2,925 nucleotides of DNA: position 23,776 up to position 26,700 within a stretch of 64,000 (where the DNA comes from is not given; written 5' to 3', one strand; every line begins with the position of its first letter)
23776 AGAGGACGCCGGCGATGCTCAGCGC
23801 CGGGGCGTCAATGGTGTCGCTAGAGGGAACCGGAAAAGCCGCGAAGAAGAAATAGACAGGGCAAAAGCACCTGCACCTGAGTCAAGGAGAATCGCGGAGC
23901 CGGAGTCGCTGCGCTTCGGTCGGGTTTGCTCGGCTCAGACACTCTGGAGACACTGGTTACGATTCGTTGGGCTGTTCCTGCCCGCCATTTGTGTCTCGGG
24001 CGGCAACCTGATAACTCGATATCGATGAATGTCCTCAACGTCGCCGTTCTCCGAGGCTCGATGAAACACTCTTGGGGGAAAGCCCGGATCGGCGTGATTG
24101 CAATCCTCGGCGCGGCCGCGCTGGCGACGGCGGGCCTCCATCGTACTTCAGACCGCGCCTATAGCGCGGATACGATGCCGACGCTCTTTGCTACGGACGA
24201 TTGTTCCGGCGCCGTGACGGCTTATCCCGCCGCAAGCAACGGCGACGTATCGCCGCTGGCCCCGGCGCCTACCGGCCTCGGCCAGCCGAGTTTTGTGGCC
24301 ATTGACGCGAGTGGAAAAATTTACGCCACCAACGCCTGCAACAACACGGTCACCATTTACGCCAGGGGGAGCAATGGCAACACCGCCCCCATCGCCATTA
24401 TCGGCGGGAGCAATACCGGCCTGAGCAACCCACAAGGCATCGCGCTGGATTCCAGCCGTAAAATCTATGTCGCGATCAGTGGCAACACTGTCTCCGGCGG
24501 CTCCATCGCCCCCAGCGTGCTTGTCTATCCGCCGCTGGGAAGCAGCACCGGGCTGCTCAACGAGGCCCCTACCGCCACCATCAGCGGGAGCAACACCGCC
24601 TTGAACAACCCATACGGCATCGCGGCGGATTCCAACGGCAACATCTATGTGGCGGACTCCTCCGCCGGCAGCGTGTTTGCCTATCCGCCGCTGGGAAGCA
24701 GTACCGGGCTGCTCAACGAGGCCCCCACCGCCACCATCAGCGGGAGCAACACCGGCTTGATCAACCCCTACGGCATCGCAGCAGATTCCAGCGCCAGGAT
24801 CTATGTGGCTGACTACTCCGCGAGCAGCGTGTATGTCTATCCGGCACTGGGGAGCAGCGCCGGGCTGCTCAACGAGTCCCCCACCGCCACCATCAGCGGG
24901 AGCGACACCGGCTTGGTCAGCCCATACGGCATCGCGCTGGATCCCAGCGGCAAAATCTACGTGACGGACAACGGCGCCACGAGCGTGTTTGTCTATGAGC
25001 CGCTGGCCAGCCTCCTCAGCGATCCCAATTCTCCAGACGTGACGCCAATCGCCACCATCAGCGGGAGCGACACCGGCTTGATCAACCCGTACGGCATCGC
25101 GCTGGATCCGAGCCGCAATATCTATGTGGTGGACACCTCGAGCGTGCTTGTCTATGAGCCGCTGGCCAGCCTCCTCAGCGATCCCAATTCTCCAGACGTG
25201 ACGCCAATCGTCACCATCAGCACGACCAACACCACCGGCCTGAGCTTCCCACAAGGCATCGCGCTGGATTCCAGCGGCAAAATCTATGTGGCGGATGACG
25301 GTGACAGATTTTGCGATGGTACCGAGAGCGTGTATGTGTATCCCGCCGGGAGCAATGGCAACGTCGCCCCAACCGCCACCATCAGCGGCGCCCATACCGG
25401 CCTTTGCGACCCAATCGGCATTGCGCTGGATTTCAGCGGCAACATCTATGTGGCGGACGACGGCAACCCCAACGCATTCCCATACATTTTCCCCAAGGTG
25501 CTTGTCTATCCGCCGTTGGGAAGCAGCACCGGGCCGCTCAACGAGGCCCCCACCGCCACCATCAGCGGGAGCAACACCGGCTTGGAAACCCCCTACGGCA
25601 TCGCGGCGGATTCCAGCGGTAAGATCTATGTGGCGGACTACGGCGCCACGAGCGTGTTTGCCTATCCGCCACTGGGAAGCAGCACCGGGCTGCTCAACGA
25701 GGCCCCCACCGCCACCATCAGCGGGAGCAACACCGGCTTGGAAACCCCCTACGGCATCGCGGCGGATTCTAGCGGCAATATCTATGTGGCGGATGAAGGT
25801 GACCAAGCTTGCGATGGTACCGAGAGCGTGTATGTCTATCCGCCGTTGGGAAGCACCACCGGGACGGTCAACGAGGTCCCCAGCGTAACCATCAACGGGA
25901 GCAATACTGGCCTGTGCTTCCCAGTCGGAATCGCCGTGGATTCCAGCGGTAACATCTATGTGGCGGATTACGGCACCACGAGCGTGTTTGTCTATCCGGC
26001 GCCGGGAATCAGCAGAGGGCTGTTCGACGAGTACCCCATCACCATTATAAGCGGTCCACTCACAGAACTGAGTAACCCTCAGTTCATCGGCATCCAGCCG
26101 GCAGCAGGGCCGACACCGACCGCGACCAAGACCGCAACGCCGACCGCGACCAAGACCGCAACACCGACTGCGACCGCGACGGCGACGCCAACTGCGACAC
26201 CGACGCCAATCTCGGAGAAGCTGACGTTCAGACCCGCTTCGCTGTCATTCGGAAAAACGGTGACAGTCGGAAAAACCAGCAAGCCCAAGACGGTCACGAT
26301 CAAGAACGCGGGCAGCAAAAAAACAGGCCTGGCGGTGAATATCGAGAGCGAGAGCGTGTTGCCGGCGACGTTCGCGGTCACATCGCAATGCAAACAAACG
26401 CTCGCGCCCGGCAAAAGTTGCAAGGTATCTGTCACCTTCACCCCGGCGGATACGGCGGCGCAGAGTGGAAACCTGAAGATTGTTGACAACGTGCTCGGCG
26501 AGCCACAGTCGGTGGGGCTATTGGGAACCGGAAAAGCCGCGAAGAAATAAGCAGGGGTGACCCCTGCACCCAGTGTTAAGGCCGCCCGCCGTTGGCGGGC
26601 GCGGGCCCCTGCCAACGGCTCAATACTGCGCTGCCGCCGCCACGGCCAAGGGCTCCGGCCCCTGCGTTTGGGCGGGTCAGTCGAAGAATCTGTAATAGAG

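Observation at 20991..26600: Divergent pair of about 870-aa secreted proteins with unrelated heads but the same linker and C-terminal module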

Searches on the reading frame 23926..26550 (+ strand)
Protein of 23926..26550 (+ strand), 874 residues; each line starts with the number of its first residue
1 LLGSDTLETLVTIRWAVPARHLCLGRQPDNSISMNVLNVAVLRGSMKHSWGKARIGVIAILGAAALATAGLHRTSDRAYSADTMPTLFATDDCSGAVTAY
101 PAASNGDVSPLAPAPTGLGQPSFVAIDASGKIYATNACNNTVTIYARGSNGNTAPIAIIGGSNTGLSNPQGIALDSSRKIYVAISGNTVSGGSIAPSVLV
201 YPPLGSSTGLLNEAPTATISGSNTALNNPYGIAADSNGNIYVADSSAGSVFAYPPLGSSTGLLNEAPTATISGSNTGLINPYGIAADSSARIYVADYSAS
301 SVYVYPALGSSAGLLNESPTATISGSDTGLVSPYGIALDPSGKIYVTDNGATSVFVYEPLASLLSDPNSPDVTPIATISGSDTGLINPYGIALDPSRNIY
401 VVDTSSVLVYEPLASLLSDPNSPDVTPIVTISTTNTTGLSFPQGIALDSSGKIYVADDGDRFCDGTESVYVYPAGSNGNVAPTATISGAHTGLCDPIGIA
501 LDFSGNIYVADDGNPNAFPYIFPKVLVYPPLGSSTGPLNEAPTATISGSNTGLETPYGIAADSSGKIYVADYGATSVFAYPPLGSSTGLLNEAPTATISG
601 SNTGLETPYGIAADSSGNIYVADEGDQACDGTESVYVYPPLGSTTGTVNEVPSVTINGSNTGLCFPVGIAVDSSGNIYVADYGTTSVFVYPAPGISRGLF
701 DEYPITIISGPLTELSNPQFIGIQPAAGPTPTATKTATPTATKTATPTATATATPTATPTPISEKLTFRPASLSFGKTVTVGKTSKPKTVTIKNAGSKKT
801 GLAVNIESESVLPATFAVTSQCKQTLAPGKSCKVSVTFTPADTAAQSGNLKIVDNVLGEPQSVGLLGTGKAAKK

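Call 3: search_protein_families(library=pfam, proteins=[window:23926-26550:+], max_evalue=1)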
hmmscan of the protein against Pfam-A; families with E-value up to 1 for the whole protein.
window:23926-26550:+ (874 aa): 19 families
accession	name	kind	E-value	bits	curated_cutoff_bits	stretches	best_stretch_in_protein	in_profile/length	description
PF01436.27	NHL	-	9.3e-53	174.2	20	9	663-690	1-28/28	NHL repeat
PF06739.17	SBBP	-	5.2e-30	103.6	20.5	9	228-243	14-29/38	Beta-propeller repeat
PF25021.1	TEN_NHL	-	7.9e-17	61.7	27.1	1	222-246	137-161/357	Teneurin NHL domain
PF08450.18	SGL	-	1.7e-16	61.1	26.3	1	276-370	133-223/246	SMP-30/Gluconolactonase/LRE-like region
PF01731.26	Arylesterase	-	1.7e-13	51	21.3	1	328-358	51-82/86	Arylesterase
PF22073.2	Cep192_D4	-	2.5e-10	40.9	35.5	1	770-869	8-111/112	Cep192 domain 4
PF15780.11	ASH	-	6.3e-08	33.2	27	1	769-861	10-97/98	Abnormal spindle-like microcephaly-assoc'd, ASPM-SPD-2-Hydin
PF22544.2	HYDIN_VesB_CFA65-like_Ig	-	1.6e-07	31.9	25.5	1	765-851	2-83/100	HYDIN/CFA65/VesB-like, Ig-like domain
PF07494.17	Reg_prop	-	2.1e-07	30.8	20.4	0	227-243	5-21/24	Two component regulator propeller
PF06977.17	SdiA-regulated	-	2.1e-07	30.8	21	0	468-518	193-245/249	SdiA-regulated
PF14433.11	SUKH-3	-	8.7e-05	23.2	23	1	95-139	87-128/146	SUKH-3 immunity protein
PF24507.1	Ig_CFAP65_4th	-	0.0021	18.9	27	1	789-869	1-76/76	CFAP65, fourth Ig-like domain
PF22067.2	Cep192_D3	-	0.0049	17.4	27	1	780-851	14-81/99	Cep192 domain 3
PF13449.12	Phytase-like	-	0.0058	17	27.6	0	610-648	72-104/284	Esterase-like activity of phytase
PF24771.2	Ig_CFAP74_1st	-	0.008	17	29.2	1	769-852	4-84/97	CFAP74 first Ig-like domain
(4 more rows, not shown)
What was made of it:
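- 24166..26094 (+): Head of B: 11 NHL-type blades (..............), probably two propellers. The DNA shows 156-nt tandem repeat units. Pfam NHL scores 174 bits (call 3).
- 26209..26547 (+): C-terminal module of B: choice-of-anchor D / ASH Ig-like beta-sandwich, net charge +10, pI 10.0, 15 Lys. It ends in ............. Pfam ASH, Cep192_D4 and HYDIN_VesB are all above their cut-offs (call 3).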

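Call 4: search_protein_families(library=ncbifam, proteins=[window:23926-26550:+], max_evalue=1)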
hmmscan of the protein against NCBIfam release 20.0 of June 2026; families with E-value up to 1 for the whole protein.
window:23926-26550:+ (874 aa): 6 families
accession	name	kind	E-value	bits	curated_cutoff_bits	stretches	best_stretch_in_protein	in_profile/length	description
NF033206.1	ScyE_fam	subfamily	3.6e-33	115.5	80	8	270-351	244-322/333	ScyD/ScyE family protein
NF035926.1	scyF_NHL_VPEP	equivalog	1.2e-25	90.4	350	4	279-405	152-266/376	scytonemin biosynthesis PEP-CTERM protein ScyF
NF012200.0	choice_anch_D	domain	6.7e-15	55.5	45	1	761-856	12-105/108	choice-of-anchor D domain-containing protein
NF047494.1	Lepto_SBBP_lipo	equivalog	4.4e-09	35.5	400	2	322-516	62-268/466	SBBP repeat beta-propeller lipoprotein, LipL53 family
TIGR02604.1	Piru_Ver_Nterm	subfamily_domain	5.3e-07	29.3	122.2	0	225-252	182-209/367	PVC-type heme-binding CxxCH protein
NF047780.1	LIC12708_fam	subfamily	0.0037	16.2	150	0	220-245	113-138/391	LIC_12708 family protein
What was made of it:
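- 26209..26547 (+): NF012200 scores 55.5 (call 4).
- Closest known: Bacterial thaumatin-like proteins. Same: B exceeds the ScyE_fam subfamily cut-off, 115 against 80 (call 4).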

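Call 16: find_encoding_contigs(protein=window:23926-26550:+, flank=3000, max_places=4)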
Protein window:23926-26550:+ (874 aa): no gene with exactly this product is on record in the collection.
